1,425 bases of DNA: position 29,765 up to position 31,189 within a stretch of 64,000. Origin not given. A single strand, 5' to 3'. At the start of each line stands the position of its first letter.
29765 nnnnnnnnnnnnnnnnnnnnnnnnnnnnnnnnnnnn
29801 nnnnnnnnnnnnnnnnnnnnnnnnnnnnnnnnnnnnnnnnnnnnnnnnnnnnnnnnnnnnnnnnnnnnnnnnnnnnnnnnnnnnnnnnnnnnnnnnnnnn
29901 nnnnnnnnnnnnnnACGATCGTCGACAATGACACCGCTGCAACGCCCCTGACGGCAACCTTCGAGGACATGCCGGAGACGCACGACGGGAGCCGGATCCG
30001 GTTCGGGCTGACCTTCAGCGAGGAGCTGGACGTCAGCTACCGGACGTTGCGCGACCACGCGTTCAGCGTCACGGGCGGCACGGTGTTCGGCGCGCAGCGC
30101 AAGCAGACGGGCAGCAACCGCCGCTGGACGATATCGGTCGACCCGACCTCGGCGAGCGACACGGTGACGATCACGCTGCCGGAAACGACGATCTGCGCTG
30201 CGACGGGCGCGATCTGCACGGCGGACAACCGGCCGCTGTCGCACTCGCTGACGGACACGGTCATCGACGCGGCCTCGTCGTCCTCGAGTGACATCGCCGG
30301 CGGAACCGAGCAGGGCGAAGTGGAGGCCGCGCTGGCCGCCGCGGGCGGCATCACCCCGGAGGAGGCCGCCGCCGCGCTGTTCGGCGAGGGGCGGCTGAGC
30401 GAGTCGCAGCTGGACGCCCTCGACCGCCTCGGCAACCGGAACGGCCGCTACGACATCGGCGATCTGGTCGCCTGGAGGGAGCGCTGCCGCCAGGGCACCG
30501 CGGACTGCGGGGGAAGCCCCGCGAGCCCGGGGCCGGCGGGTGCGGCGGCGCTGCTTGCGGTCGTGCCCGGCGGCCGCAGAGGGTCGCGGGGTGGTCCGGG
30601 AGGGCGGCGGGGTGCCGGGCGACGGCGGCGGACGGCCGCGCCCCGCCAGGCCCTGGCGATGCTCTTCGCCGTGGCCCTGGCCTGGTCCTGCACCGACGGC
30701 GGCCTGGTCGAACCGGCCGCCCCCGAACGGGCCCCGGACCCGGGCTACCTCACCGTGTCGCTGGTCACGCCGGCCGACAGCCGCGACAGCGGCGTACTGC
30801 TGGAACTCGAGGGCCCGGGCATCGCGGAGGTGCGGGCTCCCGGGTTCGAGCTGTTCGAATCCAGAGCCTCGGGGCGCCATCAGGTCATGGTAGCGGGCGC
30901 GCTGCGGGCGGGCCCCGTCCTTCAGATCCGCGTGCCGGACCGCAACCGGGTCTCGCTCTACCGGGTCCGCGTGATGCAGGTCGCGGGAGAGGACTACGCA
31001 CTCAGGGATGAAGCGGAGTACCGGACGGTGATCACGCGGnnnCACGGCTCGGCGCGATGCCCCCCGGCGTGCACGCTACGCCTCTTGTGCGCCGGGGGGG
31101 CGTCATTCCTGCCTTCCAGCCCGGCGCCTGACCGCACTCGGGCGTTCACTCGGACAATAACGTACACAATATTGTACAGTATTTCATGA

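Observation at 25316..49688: Array of four tandem giant modular surface-protein genes (~24 kb)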

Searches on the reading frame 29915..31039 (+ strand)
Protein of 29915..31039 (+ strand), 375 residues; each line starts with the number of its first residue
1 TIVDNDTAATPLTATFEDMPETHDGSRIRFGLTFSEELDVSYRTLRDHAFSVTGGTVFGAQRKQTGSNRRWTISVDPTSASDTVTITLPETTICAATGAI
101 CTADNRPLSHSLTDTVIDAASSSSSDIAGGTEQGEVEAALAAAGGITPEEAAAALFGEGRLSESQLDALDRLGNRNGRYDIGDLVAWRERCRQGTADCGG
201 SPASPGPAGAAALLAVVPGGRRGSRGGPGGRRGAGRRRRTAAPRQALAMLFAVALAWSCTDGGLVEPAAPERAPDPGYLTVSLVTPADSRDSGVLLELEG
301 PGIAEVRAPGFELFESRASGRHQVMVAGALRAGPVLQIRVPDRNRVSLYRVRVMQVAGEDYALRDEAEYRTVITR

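Call 23: search_solved_structures(query=A2, max_evalue=1)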
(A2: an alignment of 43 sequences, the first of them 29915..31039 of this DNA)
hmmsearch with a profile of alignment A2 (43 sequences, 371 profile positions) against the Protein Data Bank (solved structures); distinct sequences matched with E-value up to 1: 2.
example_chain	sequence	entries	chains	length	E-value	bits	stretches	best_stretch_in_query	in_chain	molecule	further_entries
6z5u_E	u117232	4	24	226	0.59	12.5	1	63-203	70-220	MCE family protein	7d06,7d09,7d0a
7d08_G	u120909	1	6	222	0.76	12.2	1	63-200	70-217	MCE family protein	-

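Call 24: find_related_loci(query=A2, collection=genome_contigs, flank=10000)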
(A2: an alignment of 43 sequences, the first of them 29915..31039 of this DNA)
Query A2 (375 aa) in genome_contigs; peptide patterns used: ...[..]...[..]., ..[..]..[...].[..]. (x = any residue, [..] = any of these).
193 stretches matched a pattern; 120 encode a relative of the query (tblastn E <= 1e-3); the best 80 are kept; 74 distinct loci.
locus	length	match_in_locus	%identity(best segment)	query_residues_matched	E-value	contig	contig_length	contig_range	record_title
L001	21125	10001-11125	99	1-375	0e+0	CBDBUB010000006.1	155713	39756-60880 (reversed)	MAG: Longimicrobiales bacterium isolate 604f19ae-e220-46ce-a052-2e0d8117235f genome assembly, contig: contig_6, whole ge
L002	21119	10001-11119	77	1-375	1e-162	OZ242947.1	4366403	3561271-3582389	MAG: Longimicrobiales bacterium isolate 6a20f8b5-db70-4629-8ce6-c1477a6cfa53 genome assembly, chromosome: 1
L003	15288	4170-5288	78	1-375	1e-157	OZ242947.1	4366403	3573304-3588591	MAG: Longimicrobiales bacterium isolate 6a20f8b5-db70-4629-8ce6-c1477a6cfa53 genome assembly, chromosome: 1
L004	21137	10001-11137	62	1-375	4e-130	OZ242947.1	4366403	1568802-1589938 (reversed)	MAG: Longimicrobiales bacterium isolate 6a20f8b5-db70-4629-8ce6-c1477a6cfa53 genome assembly, chromosome: 1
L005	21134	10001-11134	60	1-374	2e-128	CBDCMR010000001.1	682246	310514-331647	MAG: Longimicrobiales bacterium isolate 15054db9-509a-47bb-9008-d5a6df8650c5 genome assembly, contig: contig_1, whole ge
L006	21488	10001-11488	63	1-375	1e-126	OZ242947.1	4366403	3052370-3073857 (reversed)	MAG: Longimicrobiales bacterium isolate 6a20f8b5-db70-4629-8ce6-c1477a6cfa53 genome assembly, chromosome: 1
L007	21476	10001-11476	61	1-375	1e-122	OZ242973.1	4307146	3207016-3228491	MAG: Longimicrobiales bacterium isolate 604f19ae-e220-46ce-a052-2e0d8117235f genome assembly, chromosome: 1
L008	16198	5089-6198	56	6-374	8e-120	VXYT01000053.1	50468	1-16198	MAG: Candidatus Palauibacter ramosifaciens isolate SB0670_bin_18 NODE_406_length_50468_cov_23.372959, whole genome shotg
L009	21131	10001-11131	56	1-375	1e-116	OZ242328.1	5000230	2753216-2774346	MAG: Longimicrobiales bacterium isolate 0ef71ae0-4384-4122-aa05-a38a78c2d7b0 genome assembly, chromosome: 1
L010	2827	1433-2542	57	2-373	3e-120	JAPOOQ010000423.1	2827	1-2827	MAG: Gemmatimonadetes bacterium isolate APA_bin_39 c_000000352064, whole genome shotgun sequence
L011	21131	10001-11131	56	1-374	4e-115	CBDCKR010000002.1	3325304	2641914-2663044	MAG: Longimicrobiales bacterium isolate af6c6d4b-e256-4c31-a591-4ccaaeaa1e4e genome assembly, contig: contig_2, whole ge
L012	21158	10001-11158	56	1-375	1e-114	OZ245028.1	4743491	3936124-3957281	MAG: Longimicrobiales bacterium isolate f7ec7502-a679-45e5-b4be-1f74f8b9058b genome assembly, chromosome: 1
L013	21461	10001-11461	58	11-375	8e-115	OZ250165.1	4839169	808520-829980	MAG: Longimicrobiales bacterium isolate 36211dbd-b4a1-46f7-a7f4-81aaf8368965 genome assembly, chromosome: 1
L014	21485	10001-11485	56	1-373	8e-114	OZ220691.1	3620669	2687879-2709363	MAG: Gemmatimonadota bacterium isolate 1766b9ea-3269-4cc1-97f5-695b05480569 genome assembly, chromosome: 1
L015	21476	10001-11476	57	7-375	1e-113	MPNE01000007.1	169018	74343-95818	MAG: Gemmatimonadetes bacterium bin94 NODE_106_length_169018_cov_17.3005_ID_211, whole genome shotgun sequence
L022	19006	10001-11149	52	1-370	7e-97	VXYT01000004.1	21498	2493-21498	MAG: Candidatus Palauibacter ramosifaciens isolate SB0670_bin_18 NODE_1184_length_21498_cov_24.639929, whole genome shot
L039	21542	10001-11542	41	3-375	3e-63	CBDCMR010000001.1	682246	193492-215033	MAG: Longimicrobiales bacterium isolate 15054db9-509a-47bb-9008-d5a6df8650c5 genome assembly, contig: contig_1, whole ge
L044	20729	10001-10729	49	146-375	4e-59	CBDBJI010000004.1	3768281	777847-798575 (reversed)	MAG: Longimicrobiales bacterium isolate b06c9096-2b28-437e-9fc3-f06bf2306a16 genome assembly, contig: contig_4, whole ge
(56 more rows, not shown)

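Call 32: predict_structure(alignment_id=A2)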
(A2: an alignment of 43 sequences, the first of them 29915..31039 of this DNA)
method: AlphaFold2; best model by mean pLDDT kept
length: 375 residues; sequences in the alignment: 43
mean_pLDDT: 79.2   pTM: 0.52
mean pLDDT of the five models: 79.2, 78.8, 77.6, 76.9, 71.7
residues with pLDDT >= 90: 201; 70-90: 72; 50-70: 25; < 50: 77
segments of 3 or more residues with pLDDT < 50: 1-7, 124-130, 201-245, 257-272
pLDDT, mean of each block of 10 residues (from residue 1): 50 92 92 92 90 94 91 95 93 86 89 90 48 83 94 92 95 91 96 88 41 41 39 40 48 48 41 67 92 95 92 87 93 94 80 95 92 92
secondary structure, 60 per line:
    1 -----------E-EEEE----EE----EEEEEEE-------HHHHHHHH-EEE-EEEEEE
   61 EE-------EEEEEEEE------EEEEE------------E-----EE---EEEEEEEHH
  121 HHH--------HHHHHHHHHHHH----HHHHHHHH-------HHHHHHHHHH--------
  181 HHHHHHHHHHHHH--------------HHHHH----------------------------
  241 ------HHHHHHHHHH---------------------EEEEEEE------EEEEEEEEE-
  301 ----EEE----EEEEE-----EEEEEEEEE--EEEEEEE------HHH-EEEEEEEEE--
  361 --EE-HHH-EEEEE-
elements in order: E14-17 E28-34 H42-49 E51-53 E55-62 E70-77 E84-88 E112-118 H119-123 H132-143 H148-155 H163-172 H181-193 H208-212 H247-256 E278-284 E291-299 E305-307 E312-316 E322-330 E333-339 E350-358 E370-374

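Call 35: fold_search(model_id=the predicted structure, library=pdb)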
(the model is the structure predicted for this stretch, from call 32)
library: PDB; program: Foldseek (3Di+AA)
matches with E <= 10: 1857; with E <= 0.001: 0
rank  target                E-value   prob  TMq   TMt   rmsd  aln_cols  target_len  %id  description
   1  3tx4_B                4.7e-03  1.00  0.17  0.24   5.1       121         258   10  Crystal Structure of Mutant (C354A) M. tuberculosis LD-transpeptidase type 2 (released 2012-12-05)
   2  4huc_A                6.3e-03  1.00  0.17  0.23   5.1       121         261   10  Crystal structure of LdtMt2, a L,D-transpeptidase from Mycobacterium tuberculosis: domain B and C (released 2012-12-12)
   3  3vyn_B                6.6e-03  1.00  0.18  0.19   5.2       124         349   10  Crystal structure of Mycobacterium tuberculosis L,D-transpeptidase LdtMt2 N55 truncation mutant (resideus 55-408) (released 2013-06-19)
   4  4huc_B                8.3e-03  1.00  0.18  0.25   4.6       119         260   10  Crystal structure of LdtMt2, a L,D-transpeptidase from Mycobacterium tuberculosis: domain B and C (released 2012-12-12)
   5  6iyv_A                8.3e-03  1.00  0.18  0.24   5.0       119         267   11  Crystal sturucture of L,D-transpeptidase LdtMt2 from Mycobacterium tuberculosis in complex with ertapenem adduct (released 2019-02-27)
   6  3vyo_A                8.8e-03  1.00  0.18  0.25   4.8       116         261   11  Crystal structure of Mycobacterium tuberculosis L,D-transpeptidase LdtMt2 N140 truncation mutant (resideus 140-408) (released 2013-06-19)
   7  3vyp_B                8.8e-03  1.00  0.18  0.24   4.7       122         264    9  Crystal structure of Mycobacterium tuberculosis L,D-transpeptidase LdtMt2-N140 adduct with meropenem (released 2013-06-19)
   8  4gsu_A                8.8e-03  1.00  0.18  0.24   4.8       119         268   10  Structural basis for the inhibition of Mycobacterium tuberculosis L,D-transpeptidase by meropenem, a drug effective ag (released 2013-02-27)
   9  3tur_A                9.3e-03  1.00  0.18  0.25   4.6       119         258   10  Crystal Structure of M. tuberculosis LD-transpeptidase type 2 complexed with a peptidoglycan fragment (released 2012-12-05)
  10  5lb1_B                9.3e-03  1.00  0.18  0.25   4.8       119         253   10  Crystal structure of the Mycobacterium tuberculosis L,D-transpeptidase-2 (LdtMt2) BC-module with thionitrobenzoate (TN (released 2017-01-18)
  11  5uwv_B                9.8e-03  1.00  0.20  0.22   4.3       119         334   12  Crystal structure of Mycobacterium abscessus L,D-transpeptidase 2 (released 2017-08-16)
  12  5du7_A                1.1e-02  1.00  0.18  0.19   5.0       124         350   10  Crystal structure of ldtMt2 at 1.79 Angstrom resolution (released 2016-09-28)
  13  3vyo_B                1.2e-02  1.00  0.18  0.25   4.8       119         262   10  Crystal structure of Mycobacterium tuberculosis L,D-transpeptidase LdtMt2 N140 truncation mutant (resideus 140-408) (released 2013-06-19)
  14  7a1c_A                1.3e-02  1.00  0.18  0.25   4.7       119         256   10  LdtMT2 with covalent adduct derived from N-Thio-beta-lactam 1a (released 2021-04-21)
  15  6iyw_A                1.3e-02  1.00  0.18  0.24   4.8       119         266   10  Crystal sturucture of L,D-transpeptidase LdtMt2 from Mycobacterium tuberculosis in complex with Imipenem adduct (released 2019-02-27)
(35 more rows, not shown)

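Call 55: search_protein_families(library=pfam, proteins=[L005:3619-4671:-, L005:11585-12109:+, L005:12054-12416:+, L005:12688-15159:+, L005:15166-16044:+, L005:15981-17324:+, L005:18269-19279:+, L011:17454-18359:+, L005:4346-11143:+], max_evalue=0.001)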
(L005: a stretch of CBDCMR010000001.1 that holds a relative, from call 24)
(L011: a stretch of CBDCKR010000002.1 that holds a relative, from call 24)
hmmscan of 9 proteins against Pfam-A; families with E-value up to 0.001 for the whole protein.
L005:3619-4671:- (350 aa): 2 families
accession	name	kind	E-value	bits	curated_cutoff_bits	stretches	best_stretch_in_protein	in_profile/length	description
PF00589.27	Phage_integrase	-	2.2e-14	54.1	27.1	1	163-330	10-165/172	Phage integrase family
PF02899.23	Phage_int_SAM_1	-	2.5e-06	28.1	22.3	1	59-125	13-80/83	Phage integrase, N-terminal SAM-like domain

L005:11585-12109:+ (174 aa): 3 families
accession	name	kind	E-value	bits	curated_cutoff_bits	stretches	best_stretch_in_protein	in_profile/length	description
PF05930.18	Phage_AlpA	-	3.1e-20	72.2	21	1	106-156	1-51/51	Prophage CP4-57 regulatory protein (AlpA)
PF12728.13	HTH_17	-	1.4e-08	35.3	27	1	109-159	2-50/51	Helix-turn-helix domain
PF01381.28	HTH_3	-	0.00061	20.2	23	0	33-57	22-47/55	Helix-turn-helix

L005:12054-12416:+ (120 aa): 1 family
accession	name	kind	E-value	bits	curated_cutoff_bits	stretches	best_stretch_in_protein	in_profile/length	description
PF04956.18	TrbC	-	1.1e-17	64.4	27.9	1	27-119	6-98/98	TrbC/VIRB2 pilin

L005:12688-15159:+ (823 aa): 5 families
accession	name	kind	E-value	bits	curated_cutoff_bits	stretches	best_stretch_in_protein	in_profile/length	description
PF19044.6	P-loop_TraG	-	8.7e-16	58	25.8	2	465-533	32-97/413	TraG P-loop domain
PF01935.23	DUF87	-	3.2e-07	31.1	23.2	1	464-530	25-90/220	Helicase HerA, central domain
PF12846.13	AAA_10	-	7e-07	29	27.5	0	463-497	22-56/362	AAA-like domain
PF10412.15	TrwB_AAD_bind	-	3.9e-06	26.5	20.5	1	462-502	15-55/387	Type IV secretion-system coupling protein DNA-binding domain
PF01580.24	FtsK_SpoIIIE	-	0.00033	20.6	24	1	461-491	39-69/221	FtsK/SpoIIIE family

L005:15166-16044:+ (292 aa): 1 family
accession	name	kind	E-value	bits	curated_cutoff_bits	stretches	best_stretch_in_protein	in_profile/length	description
PF03524.21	CagX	-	9.3e-27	94.6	34.2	1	43-280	11-192/198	Conjugal transfer protein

L005:15981-17324:+ (447 aa): 1 family
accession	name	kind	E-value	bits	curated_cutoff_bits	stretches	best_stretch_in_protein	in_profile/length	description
PF03743.19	TrbI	-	2.4e-37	129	35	1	271-438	2-186/188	Bacterial conjugation TrbI-like protein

L005:18269-19279:+ (336 aa): 1 family
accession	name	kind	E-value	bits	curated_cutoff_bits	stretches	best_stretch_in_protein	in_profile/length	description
PF04610.19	TrbL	-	6.8e-14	52.6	25.9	1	58-283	3-212/215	TrbL/VirB6 plasmid conjugal transfer protein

L011:17454-18359:+ (301 aa): 0 families

L005:4346-11143:+ (2265 aa): 2 families
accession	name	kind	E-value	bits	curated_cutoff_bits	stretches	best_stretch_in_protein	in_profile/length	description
PF03160.20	Calx-beta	-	9.7e-60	200.3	27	3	1800-1891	23-119/119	Calx-beta domain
PF00041.27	fn3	-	1.3e-07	32.2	25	1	1181-1260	1-72/84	Fibronectin type III domain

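Call 69: search_protein_families(library=pfam, proteins=[L008:6255-8177:-, L022:1286-3388:+, L044:2904-4718:-, L044:13778-15271:+, L044:5373-5780:-, L013:17299-18306:-, L011:20017-20949:+, L039:5638-7671:+, L011:19352-20020:+, L009:11472-13805:+], max_evalue=0.001)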
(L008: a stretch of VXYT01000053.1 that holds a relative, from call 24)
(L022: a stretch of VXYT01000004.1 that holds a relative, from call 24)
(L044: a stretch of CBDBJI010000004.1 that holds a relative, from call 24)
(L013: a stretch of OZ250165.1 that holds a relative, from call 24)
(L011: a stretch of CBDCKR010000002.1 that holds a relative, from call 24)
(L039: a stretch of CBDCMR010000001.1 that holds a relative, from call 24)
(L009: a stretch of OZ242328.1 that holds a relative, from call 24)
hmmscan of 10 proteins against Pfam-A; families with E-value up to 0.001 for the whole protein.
L008:6255-8177:- (640 aa): 3 families
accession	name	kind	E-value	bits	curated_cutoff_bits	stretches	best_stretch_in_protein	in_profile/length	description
PF10462.15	Peptidase_M66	-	1.1e-06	28.3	20.6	1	369-420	184-236/306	Peptidase M66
PF12799.13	LRR_4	-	8.8e-05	23.1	27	1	55-84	6-33/44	Leucine Rich repeats (2 copies)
PF00560.39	LRR_1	-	0.00013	21.8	20.6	0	53-73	3-23/23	Leucine Rich Repeat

L022:1286-3388:+ (700 aa): 7 families
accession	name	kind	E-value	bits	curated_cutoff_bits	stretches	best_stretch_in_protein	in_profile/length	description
PF00326.27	Peptidase_S9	-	1.2e-53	182.2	22.6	1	485-692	2-209/213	Prolyl oligopeptidase family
PF07676.18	PD40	-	4.7e-23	81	20.9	2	96-131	2-37/38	WD40-like Beta Propeller Repeat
PF00930.27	DPPIV_N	-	1.5e-11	44.1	22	0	61-141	1-76/354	Dipeptidyl peptidase IV (DPP IV) N-terminal region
PF05448.18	AXE1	-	6.2e-07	28.9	21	1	440-589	58-218/321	Acetyl xylan esterase (AXE1)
PF12146.15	Hydrolase_4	-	3.5e-06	26.9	27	0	479-581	13-111/239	Serine aminopeptidase, S33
PF20434.5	BD-FAE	-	6.8e-06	26.2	26.8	1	465-652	10-215/215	BD-FAE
PF02129.25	Peptidase_S15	-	0.00078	19.6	23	0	612-659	208-252/262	X-Pro dipeptidyl-peptidase (S15 family)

L044:2904-4718:- (604 aa): 2 families
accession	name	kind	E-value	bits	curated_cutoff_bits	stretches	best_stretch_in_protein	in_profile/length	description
PF00817.25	IMS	-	9.8e-17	61.7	23.2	1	92-223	13-145/148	impB/mucB/samB family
PF11799.13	IMS_C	-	0.00059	20.7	20.7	0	321-400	8-86/109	impB/mucB/samB family C-terminal domain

L044:13778-15271:+ (497 aa): 2 families
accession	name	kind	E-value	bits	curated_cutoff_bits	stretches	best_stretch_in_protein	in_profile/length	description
PF02913.24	FAD-oxidase_C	-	3.4e-67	227.2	21.2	1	255-495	2-248/248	FAD linked oxidases, C-terminal domain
PF01565.28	FAD_binding_4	-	1.4e-39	135.4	26.4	1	81-218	1-139/139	FAD binding domain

L044:5373-5780:- (135 aa): 0 families

L013:17299-18306:- (335 aa): 0 families

L011:20017-20949:+ (310 aa): 0 families

L039:5638-7671:+ (677 aa): 1 family
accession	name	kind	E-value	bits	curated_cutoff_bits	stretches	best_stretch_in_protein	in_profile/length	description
PF15902.12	Sortilin-Vps10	-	1.4e-08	34.4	33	1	269-382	2-112/446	Sortilin, neurotensin receptor 3,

L011:19352-20020:+ (222 aa): 1 family
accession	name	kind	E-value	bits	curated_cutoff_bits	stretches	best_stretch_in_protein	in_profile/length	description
PF04335.19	VirB8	-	3.5e-11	43.8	23.2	1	8-214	3-212/213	VirB8 protein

L009:11472-13805:+ (777 aa): 11 families
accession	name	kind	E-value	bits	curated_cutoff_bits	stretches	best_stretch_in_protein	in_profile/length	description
PF02518.31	HATPase_c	-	2.1e-27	96.2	26.4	1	425-534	2-110/111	Histidine kinase-, DNA gyrase B-, and HSP90-like ATPase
PF00072.30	Response_reg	-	1e-23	84.1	30.2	1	556-665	1-111/111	Response regulator receiver domain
PF00486.34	Trans_reg_C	-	3.2e-21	75.6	26.2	1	695-770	1-76/77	Transcriptional regulatory protein, C terminal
PF00512.31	HisKA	-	3.8e-18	65.7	26.9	1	312-380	1-66/66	His Kinase A (phospho-acceptor) domain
PF13185.12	GAF_2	-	7.1e-15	55.8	28.6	1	32-171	2-136/136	GAF domain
PF01590.32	GAF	-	2.5e-14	54.4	22.4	1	33-170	1-133/133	GAF domain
PF13581.12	HATPase_c_2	-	2.5e-06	27.9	27.4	1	429-509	32-111/127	Histidine kinase-like ATPase domain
PF00989.32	PAS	-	6.5e-06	26.6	22.6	1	185-302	2-112/113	PAS fold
PF08448.16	PAS_4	-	8.6e-05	23.2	23.1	1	190-303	1-105/110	PAS fold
PF13492.12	GAF_3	-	0.00013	22.8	27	1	37-172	5-129/129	GAF domain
PF17152.10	CHASE8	-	0.0007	20.2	27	0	157-220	7-71/102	Periplasmic sensor domain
